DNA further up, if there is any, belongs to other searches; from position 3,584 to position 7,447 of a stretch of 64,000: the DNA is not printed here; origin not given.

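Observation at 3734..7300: Giant 1188-aa protein with a degenerate SF1-helicase core (pseudo-helicase)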

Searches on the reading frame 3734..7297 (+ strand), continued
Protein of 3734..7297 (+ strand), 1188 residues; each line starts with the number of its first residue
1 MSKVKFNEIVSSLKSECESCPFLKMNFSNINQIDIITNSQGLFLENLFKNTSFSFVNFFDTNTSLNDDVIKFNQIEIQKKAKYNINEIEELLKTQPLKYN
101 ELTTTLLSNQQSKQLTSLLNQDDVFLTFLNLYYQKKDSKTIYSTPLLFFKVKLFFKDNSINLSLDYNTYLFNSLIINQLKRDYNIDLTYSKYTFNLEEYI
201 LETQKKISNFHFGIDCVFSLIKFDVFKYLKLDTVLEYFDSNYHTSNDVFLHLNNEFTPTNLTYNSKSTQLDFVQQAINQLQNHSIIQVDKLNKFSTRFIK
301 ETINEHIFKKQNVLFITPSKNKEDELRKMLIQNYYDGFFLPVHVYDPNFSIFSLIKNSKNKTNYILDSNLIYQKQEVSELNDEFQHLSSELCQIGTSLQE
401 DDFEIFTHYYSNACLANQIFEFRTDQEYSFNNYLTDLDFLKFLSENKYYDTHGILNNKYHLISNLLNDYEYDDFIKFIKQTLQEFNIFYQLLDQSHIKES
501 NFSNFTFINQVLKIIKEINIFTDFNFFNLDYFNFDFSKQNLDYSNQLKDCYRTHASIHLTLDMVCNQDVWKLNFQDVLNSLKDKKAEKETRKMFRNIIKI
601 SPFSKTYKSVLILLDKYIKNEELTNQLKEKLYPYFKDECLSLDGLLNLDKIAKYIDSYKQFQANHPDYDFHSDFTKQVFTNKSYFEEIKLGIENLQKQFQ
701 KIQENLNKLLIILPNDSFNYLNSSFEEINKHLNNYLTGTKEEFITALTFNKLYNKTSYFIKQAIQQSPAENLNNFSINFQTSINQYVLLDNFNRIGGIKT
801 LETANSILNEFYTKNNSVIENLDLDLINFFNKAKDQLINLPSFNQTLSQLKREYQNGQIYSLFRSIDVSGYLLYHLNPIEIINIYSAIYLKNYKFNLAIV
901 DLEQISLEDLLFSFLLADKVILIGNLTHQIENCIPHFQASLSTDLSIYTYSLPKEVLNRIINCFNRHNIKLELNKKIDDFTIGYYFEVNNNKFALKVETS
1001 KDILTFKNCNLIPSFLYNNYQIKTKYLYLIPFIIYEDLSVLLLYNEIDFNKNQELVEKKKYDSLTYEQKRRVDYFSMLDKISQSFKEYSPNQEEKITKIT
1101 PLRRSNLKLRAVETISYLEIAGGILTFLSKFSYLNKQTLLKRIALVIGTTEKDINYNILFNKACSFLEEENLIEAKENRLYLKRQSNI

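Call 30: search_protein_families(library=pfam, proteins=[P0036, P0037, P0040], max_evalue=0.001)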
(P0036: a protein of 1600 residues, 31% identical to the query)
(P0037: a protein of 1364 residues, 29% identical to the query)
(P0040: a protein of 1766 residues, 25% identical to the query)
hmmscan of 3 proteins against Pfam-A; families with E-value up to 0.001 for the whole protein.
P0036 (1600 aa): 10 families
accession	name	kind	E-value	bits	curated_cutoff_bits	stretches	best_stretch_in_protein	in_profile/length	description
PF18741.7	MTES_1575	-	4.9e-35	119.9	38.2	1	1252-1346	1-94/96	REase_MTES_1575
PF13195.11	DUF4011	-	1.1e-30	107.1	22.2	1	19-203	1-158/158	Protein of unknown function (DUF4011)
PF13086.12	AAA_11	-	4.1e-17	63.2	27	2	309-450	3-136/257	AAA domain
PF13087.12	AAA_12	-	2.5e-15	57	27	1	1021-1203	17-193/195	AAA domain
PF13245.12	AAA_19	-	3.5e-08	34.1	25.1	1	312-422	1-106/134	AAA domain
PF09848.15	SLFN-g3_helicase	-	6.1e-08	32.8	24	0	324-414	3-87/354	Schlafen group 3, DNA/RNA helicase domain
PF13604.12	AAA_30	-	4.8e-06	26.9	27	1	310-370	4-66/191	AAA domain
PF04851.21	ResIII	-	3e-05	24.4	22.5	1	316-389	12-95/164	Type III restriction enzyme, res subunit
PF00270.35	DEAD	-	0.00011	22.4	26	0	311-396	3-92/167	DEAD/DEAH box helicase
PF01443.25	Viral_helicase1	-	0.00029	21.2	21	0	945-987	55-101/228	Viral superfamily 1 RNA helicase core domain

P0037 (1364 aa): 10 families
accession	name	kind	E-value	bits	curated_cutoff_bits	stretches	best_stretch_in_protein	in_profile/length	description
PF13195.11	DUF4011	-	6.8e-40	137.1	22.2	1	25-198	1-158/158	Protein of unknown function (DUF4011)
PF18741.7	MTES_1575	-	2.8e-37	127.1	38.2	1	1262-1359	1-96/96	REase_MTES_1575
PF13086.12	AAA_11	-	3.7e-18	66.7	27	2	827-992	118-254/257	AAA domain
PF13087.12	AAA_12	-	3.9e-12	46.6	27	1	1022-1210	6-190/195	AAA domain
PF13245.12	AAA_19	-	1.5e-08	35.3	25.1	1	311-369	1-61/134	AAA domain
PF13604.12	AAA_30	-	3.1e-07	30.7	27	0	308-369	3-66/191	AAA domain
PF04851.21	ResIII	-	7.3e-05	23.2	22.5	1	309-388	6-95/164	Type III restriction enzyme, res subunit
PF09848.15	SLFN-g3_helicase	-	0.00018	21.3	24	0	324-382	4-56/354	Schlafen group 3, DNA/RNA helicase domain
PF20720.3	nSTAND3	-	0.00026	21.2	27.2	0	310-363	6-58/155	Novel STAND NTPase 3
PF00270.35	DEAD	-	0.0004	20.6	26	0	310-363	3-59/167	DEAD/DEAH box helicase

P0040 (1766 aa): 10 families
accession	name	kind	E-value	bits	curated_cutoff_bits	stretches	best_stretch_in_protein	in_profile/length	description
PF13195.11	DUF4011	-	5.2e-45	153.7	22.2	1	391-563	1-158/158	Protein of unknown function (DUF4011)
PF18741.7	MTES_1575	-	2.2e-34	117.8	38.2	1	1638-1735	1-96/96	REase_MTES_1575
PF13087.12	AAA_12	-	2e-18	67.1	27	1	1396-1588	4-191/195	AAA domain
PF13086.12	AAA_11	-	4.9e-18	66.3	27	2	1332-1374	211-254/257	AAA domain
PF13245.12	AAA_19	-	1.2e-08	35.6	25.1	1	683-734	1-54/134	AAA domain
PF13604.12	AAA_30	-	5.3e-07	30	27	0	681-738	4-63/191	AAA domain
PF01443.25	Viral_helicase1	-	6e-05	23.4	21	0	1324-1374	47-101/228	Viral superfamily 1 RNA helicase core domain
PF04480.18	DUF559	-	6.9e-05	23.1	20.6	1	1681-1735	57-108/109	Protein of unknown function (DUF559)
PF04851.21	ResIII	-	0.00011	22.6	22.5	0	683-755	8-90/164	Type III restriction enzyme, res subunit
PF00270.35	DEAD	-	0.00016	21.9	26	0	682-753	3-76/167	DEAD/DEAH box helicase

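Call 42: predict_structure(alignment_id=A2)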
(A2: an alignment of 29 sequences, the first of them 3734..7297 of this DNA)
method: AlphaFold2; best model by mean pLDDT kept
length: 1188 residues; sequences in the alignment: 29
mean_pLDDT: 88.2   pTM: 0.65
mean pLDDT of the five models: 88.2, 87.6, 85.6, 85.4, 85.0
residues with pLDDT >= 90: 631; 70-90: 506; 50-70: 45; < 50: 6
segments of 3 or more residues with pLDDT < 50: 1-3, 1186-1188
pLDDT, mean of each block of 10 residues (from residue 1): 65 88 76 89 91 91 72 86 87 87 91 91 92 89 93 93 93 92 90 88 92 91 92 90 87 82 88 94 92 92 95 96 94 91 90 89 79 93 94 86 91 91 87 91 88 87 90 93 91 85 85 87 85 86 90 88 86 85 81 84 74 89 90 87 87 88 84 86 89 90 91 88 90 92 92 93 84 88 93 91 93 90 92 93 94 87 93 95 94 95 90 95 80 85 84 90 94 90 92 93 88 94 94 93 76 57 76 85 87 66 87 90 92 91 92 92 92 89 63
secondary structure, 60 per line:
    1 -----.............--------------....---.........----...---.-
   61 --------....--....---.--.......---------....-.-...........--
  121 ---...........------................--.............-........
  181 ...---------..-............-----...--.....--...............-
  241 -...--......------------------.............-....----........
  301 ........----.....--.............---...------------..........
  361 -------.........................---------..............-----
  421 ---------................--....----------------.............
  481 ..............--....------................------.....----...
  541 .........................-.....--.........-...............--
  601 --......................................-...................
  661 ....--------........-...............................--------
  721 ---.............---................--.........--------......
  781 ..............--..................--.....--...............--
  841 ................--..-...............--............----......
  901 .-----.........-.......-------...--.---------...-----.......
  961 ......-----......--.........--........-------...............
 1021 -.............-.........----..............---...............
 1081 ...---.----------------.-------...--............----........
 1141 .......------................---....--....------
elements in order (helices of 4 or more, strands of 3 or more residues): H6-18 E33-36 H40-48 E53-55 E69-72 E75-78 H85-91 E101-104 H108-118 E124-134 E141-156 E159-171 H173-183 H196-207 E213-215 E218-222 H225-239 H247-252 H271-283 E285-288 H293-308 E313-317 H320-332 H351-360 H368-392 H402-415 H430-445 H448-451 H468-494 H497-500 H508-522 H529-533 H538-564 H567-571 H574-582 H584-597 H603-640 H642-664 H673-680 H682-712 H725-736 H740-755 H758-766 H775-794 H797-814 H817-821 H824-838 H841-856 H862-876 E879-883 H884-890 E895-901 H907-915 E917-923 H954-966 E972-977 E980-988 E991-998 H1006-1020 E1022-1028 H1029-1034 H1036-1044 H1049-1062 H1066-1083 H1117-1128 E1133-1135 H1136-1147 H1154-1169 E1173-1176 E1179-1182

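Call 45: fold_search(model_id=the predicted structure, library=pdb)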
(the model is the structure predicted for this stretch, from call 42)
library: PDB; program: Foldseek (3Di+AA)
matches with E <= 10: 252; with E <= 0.001: 0
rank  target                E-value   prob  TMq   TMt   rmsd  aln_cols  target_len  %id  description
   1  7nyw_B                2.5e-03  0.16  0.06  0.07  38.0       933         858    9  Cryo-EM structure of the MukBEF-MatP-DNA head module (released 2021-07-07)
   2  4ceh_A                6.7e-03  0.09  0.05  0.05  53.6      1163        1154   11  Crystal structure of AddAB with a forked DNA substrate (released 2014-03-12)
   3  7z8f_m                7.3e-03  0.14  0.06  0.02  38.6       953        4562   10  Composite structure of dynein-dynactin-BICDR on microtubules (released 2022-07-27)
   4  7z8f_e                7.6e-03  0.14  0.06  0.03  38.9       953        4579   10  Composite structure of dynein-dynactin-BICDR on microtubules (released 2022-07-27)
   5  9dgq_m                8.0e-03  0.14  0.06  0.03  38.5       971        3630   10  Structure of dynein-1 on microtubules (released 2025-09-10)
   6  8dk2_D                8.8e-03  0.15  0.06  0.08  35.9       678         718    9  CryoEM structure of Pseudomonas aeruginosa PA14 JetABC in an unclamped state trapped in ATP dependent dimeric form (released 2022-10-05)
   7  9dgr_m                9.2e-03  0.13  0.06  0.02  38.5       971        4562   10  Composite structure of dynein-dynactin on microtubules (released 2025-09-10)
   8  8glv_Mm               1.8e-02  0.10  0.06  0.03  39.5      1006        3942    9  96-nm repeat unit of doublet microtubules from Chlamydomonas reinhardtii flagella (released 2023-05-31)
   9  9e5c_6c               2.0e-02  0.12  0.07  0.03  40.7       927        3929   10  Cryo-EM structure of 96 nm repeat of microtubule doublet from T. brucei flagellum (released 2025-03-12)
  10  8ram_O                2.2e-02  0.57  0.09  0.13  16.2       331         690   12  Structure of Sen1 bound RNA Polymerase II pre-termination complex (released 2024-10-30)
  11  9qxt_A                2.3e-02  0.23  0.07  0.10  34.4       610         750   10  E. coli JetABC dimer in the DNA boarding-holding state (released 2025-10-01)
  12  9qwn_A                2.6e-02  0.80  0.10  0.13  18.0       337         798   11  Human UPF1 in complex with the histone stem loop RNA (released 2025-12-03)
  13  2wjv_B                2.7e-02  0.63  0.10  0.14  24.2       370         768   13  Crystal structure of the complex between human nonsense mediated decay factors UPF1 and UPF2 (released 2009-07-07)
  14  8ftm_A                2.7e-02  0.60  0.10  0.14  23.6       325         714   12  Setx-ssRNA-ADP-SO4 complex (released 2023-10-25)
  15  9qxu_B                2.8e-02  0.28  0.08  0.11  33.6       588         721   10  JetABC DNA loaded state monomer (open) (released 2025-10-01)
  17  2xzo_A                3.7e-02  0.92  0.11  0.19   9.6       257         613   10  Upf1 helicase - RNA complex (released 2011-03-30)
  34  5eaw_A                1.5e-01  0.25  0.05  0.06  17.3       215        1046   12  Crystal structure of Dna2 nuclease-helicase (released 2015-11-18)
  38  5eax_A                2.0e-01  0.35  0.05  0.06  12.9       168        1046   14  Crystal structure of Dna2 in complex with an ssDNA (released 2015-11-18)
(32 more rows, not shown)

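Call 49: find_encoding_contigs(protein=P0038, flank=8000, max_places=2)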
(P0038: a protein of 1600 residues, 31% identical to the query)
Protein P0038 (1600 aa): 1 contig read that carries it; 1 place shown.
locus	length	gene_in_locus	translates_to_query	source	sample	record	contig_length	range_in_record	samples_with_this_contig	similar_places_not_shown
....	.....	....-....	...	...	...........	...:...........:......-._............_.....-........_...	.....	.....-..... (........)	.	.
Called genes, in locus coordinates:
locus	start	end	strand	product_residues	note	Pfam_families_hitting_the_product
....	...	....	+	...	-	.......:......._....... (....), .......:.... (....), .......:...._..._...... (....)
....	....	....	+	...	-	-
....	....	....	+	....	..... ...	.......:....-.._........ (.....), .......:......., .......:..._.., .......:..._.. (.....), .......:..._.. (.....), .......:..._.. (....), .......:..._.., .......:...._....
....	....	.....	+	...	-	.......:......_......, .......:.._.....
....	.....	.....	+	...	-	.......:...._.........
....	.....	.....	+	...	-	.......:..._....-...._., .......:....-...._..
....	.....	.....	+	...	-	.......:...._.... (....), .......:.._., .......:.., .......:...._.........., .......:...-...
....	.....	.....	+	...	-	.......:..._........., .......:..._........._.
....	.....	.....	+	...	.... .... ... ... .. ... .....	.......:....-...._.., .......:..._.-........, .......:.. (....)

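Call 50: find_encoding_contigs(protein=P0017, flank=8000, max_places=2)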
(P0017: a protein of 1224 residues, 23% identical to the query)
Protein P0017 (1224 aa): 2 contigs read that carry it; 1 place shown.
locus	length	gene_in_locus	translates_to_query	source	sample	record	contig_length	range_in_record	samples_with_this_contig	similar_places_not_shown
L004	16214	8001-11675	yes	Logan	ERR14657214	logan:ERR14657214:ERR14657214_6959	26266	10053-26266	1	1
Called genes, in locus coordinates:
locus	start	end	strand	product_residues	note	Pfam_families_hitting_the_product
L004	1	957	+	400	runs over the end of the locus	PF01546:Peptidase_M20, PF05343:Peptidase_M42 (weak), PF07687:M20_dimer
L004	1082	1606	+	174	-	-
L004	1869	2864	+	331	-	PF00561:Abhydrolase_1, PF12146:Hydrolase_4, PF12697:Abhydrolase_6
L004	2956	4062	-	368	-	-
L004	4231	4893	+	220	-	PF00392:GntR, PF02080:TrkA_C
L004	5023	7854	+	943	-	PF03714:PUD (weak), PF02922:CBM_48, PF00128:Alpha-amylase (weak)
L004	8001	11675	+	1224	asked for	PF13195:DUF4011 (weak)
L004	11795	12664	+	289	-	PF09335:VTT_dom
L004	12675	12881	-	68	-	PF05154:TM2 (weak)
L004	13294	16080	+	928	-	-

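Call 51: find_encoding_contigs(protein=P0025, flank=7000, max_places=2)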
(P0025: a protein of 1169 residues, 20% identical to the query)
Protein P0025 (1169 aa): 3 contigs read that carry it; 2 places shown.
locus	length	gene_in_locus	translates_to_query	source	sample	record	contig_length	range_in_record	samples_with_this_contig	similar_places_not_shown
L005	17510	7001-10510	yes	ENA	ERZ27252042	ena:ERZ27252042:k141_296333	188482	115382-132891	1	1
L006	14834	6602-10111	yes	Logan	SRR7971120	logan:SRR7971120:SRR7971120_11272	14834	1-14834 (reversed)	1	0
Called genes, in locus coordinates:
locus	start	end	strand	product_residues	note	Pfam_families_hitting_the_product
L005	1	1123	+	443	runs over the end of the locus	PF00005:ABC_tran, PF08352:oligo_HPY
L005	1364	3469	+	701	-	-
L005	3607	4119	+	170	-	-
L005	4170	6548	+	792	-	PF00933:Glyco_hydro_3, PF01915:Glyco_hydro_3_C, PF14310:Fn3-like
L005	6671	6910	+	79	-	PF01197:Ribosomal_L31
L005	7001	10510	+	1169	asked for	-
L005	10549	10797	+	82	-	-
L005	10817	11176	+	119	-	PF01880:Desulfoferrodox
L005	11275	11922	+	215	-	PF00753:Lactamase_B, PF19583:ODP (weak), PF23023:Anti-Pycsar_Apyc1 (weak), PF12706:Lactamase_B_2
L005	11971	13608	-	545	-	PF00133:tRNA-synt_1, PF01406:tRNA-synt_1e, PF09334:tRNA-synt_1g, PF00133:tRNA-synt_1, PF19303:Anticodon_3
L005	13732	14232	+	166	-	PF00293:NUDIX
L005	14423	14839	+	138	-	PF00571:CBS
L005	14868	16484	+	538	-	PF06418:CTP_synth_N, PF07722:Peptidase_C26 (faint), PF00117:GATase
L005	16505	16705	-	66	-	-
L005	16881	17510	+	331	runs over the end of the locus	PF00535:Glycos_transf_2, PF10111:Glyco_tranf_2_2 (weak), PF13641:Glyco_tranf_2_3 (weak)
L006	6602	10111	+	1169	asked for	-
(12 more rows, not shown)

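Call 52: find_encoding_contigs(protein=P0023, flank=7000, max_places=2)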
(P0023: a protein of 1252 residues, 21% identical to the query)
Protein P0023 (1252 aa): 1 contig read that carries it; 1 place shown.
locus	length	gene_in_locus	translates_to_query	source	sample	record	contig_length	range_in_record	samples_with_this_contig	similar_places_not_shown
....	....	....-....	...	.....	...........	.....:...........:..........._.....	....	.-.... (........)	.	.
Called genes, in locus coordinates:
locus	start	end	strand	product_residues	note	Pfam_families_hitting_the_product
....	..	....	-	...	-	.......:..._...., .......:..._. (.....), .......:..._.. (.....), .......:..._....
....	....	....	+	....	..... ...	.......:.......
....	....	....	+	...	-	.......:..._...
